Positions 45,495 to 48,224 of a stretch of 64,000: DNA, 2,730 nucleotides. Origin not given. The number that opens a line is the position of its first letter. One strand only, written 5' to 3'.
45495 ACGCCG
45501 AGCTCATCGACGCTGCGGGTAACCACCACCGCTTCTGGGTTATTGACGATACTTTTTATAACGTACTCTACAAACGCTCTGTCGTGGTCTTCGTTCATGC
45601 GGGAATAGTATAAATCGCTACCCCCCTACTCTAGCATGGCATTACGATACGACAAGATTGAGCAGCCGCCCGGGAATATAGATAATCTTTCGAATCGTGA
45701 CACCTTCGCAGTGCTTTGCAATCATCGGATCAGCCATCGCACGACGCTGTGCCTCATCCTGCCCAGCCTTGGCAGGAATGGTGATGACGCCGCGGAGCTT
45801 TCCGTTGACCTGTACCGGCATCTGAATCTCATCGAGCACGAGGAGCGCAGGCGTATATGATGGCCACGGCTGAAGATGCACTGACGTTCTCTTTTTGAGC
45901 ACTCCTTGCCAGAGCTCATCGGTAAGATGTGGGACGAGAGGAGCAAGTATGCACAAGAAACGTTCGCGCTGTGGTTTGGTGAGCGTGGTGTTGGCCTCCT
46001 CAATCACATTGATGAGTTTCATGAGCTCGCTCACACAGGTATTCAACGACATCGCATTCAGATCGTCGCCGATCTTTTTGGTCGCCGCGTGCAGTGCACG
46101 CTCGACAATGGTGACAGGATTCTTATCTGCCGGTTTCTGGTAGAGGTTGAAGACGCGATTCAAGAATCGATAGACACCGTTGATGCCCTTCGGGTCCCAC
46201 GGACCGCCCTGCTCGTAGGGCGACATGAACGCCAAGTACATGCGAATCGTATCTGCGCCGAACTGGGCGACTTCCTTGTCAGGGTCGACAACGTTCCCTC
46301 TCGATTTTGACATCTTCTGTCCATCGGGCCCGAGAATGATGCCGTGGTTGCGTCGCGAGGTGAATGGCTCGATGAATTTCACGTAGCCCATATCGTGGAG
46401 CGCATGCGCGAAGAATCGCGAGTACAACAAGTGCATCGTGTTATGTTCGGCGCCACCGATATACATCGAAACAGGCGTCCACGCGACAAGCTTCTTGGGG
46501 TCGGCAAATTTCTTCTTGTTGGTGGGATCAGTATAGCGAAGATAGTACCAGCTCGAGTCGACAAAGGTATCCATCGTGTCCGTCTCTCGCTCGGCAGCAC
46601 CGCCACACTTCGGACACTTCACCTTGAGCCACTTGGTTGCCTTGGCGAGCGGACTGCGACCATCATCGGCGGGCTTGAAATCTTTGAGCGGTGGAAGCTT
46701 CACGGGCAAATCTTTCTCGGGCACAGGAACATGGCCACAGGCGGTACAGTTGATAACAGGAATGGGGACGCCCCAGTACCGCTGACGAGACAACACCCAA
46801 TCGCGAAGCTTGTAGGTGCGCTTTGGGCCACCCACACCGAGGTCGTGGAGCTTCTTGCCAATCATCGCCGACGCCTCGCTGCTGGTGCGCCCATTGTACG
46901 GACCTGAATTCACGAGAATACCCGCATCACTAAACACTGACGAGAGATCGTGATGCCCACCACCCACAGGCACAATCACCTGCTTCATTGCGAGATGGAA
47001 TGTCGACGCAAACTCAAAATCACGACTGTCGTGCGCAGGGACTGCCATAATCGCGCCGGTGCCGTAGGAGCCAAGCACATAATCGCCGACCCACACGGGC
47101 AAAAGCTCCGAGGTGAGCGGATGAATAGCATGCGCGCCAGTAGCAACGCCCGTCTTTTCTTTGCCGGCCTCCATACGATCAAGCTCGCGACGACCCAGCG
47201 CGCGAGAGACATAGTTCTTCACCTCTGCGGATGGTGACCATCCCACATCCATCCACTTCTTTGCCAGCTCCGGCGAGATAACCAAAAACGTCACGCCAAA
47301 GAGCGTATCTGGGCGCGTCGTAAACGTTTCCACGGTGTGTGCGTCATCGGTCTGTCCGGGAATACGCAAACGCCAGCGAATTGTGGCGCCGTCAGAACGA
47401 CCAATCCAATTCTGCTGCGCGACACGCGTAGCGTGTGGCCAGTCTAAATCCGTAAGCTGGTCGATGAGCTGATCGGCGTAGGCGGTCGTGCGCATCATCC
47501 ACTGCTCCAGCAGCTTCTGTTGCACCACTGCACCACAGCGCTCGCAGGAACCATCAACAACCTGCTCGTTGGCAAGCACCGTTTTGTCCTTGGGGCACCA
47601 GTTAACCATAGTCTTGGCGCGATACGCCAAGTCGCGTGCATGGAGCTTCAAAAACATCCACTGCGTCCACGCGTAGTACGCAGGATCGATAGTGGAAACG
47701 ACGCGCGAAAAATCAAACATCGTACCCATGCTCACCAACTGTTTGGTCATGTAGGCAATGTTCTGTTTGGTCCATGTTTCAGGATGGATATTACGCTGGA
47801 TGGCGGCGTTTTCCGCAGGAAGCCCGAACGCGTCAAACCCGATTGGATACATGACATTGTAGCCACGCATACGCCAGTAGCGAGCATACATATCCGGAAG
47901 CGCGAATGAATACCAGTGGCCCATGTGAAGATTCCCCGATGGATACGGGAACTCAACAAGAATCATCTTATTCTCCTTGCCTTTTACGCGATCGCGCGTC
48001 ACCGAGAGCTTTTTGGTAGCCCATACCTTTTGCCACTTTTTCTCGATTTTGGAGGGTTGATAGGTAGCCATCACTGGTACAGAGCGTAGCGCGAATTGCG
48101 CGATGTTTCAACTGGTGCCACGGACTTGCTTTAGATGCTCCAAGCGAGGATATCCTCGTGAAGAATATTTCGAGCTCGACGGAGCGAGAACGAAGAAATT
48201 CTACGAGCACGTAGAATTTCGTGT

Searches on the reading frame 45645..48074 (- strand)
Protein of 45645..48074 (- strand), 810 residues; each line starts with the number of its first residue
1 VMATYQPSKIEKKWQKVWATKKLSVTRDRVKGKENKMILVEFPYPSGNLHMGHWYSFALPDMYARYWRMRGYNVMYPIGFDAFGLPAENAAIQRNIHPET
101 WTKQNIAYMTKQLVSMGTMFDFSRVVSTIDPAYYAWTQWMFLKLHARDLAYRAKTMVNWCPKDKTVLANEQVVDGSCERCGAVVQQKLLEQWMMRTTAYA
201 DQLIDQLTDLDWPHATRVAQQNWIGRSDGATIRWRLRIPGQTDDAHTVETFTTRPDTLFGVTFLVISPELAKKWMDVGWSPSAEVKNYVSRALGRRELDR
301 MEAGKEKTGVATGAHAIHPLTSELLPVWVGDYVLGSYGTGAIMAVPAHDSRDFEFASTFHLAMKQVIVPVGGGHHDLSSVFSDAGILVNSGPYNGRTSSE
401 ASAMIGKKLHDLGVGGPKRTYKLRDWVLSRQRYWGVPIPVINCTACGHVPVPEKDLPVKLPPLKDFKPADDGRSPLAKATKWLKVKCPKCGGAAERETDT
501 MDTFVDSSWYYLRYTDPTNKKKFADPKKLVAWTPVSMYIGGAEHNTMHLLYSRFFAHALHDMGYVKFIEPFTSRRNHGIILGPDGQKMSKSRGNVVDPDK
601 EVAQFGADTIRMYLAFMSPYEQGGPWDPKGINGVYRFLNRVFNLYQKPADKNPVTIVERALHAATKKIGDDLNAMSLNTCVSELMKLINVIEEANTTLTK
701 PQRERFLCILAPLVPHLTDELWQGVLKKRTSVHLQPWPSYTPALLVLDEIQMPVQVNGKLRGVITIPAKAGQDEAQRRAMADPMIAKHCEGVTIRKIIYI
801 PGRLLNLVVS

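Call 9: search_protein_families(library=pfam, proteins=[window:45645-48074:-], max_evalue=0.01)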
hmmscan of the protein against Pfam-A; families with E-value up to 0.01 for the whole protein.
window:45645-48074:- (810 aa): 7 families
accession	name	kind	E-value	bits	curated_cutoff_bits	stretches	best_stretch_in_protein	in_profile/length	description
PF13603.12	tRNA-synt_1_2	-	9.6e-53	178.9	25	1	221-409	1-184/185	Leucyl-tRNA synthetase, editing domain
PF00133.28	tRNA-synt_1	-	6.4e-50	170.5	22.7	2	14-224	2-225/414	tRNA synthetases class I (I, L, M and V)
PF09334.17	tRNA-synt_1g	-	7.2e-31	107.7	20.1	2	39-183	4-145/391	tRNA synthetases class I (M)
PF08264.19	Anticodon_1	-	1e-15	58.4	25.1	1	659-770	6-142/148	Anticodon-binding domain of tRNA ligase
PF01406.26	tRNA-synt_1e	-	0.00023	21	27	0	48-114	22-88/301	tRNA synthetases class I (C) catalytic domain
PF00750.26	tRNA-synt_1d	-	0.00069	19.1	23.3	0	29-75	13-61/349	tRNA synthetases class I (R), catalytic domain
PF00579.31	tRNA-synt_1b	-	0.0063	16.3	21.1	0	547-600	162-214/292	tRNA synthetases class I (W and Y)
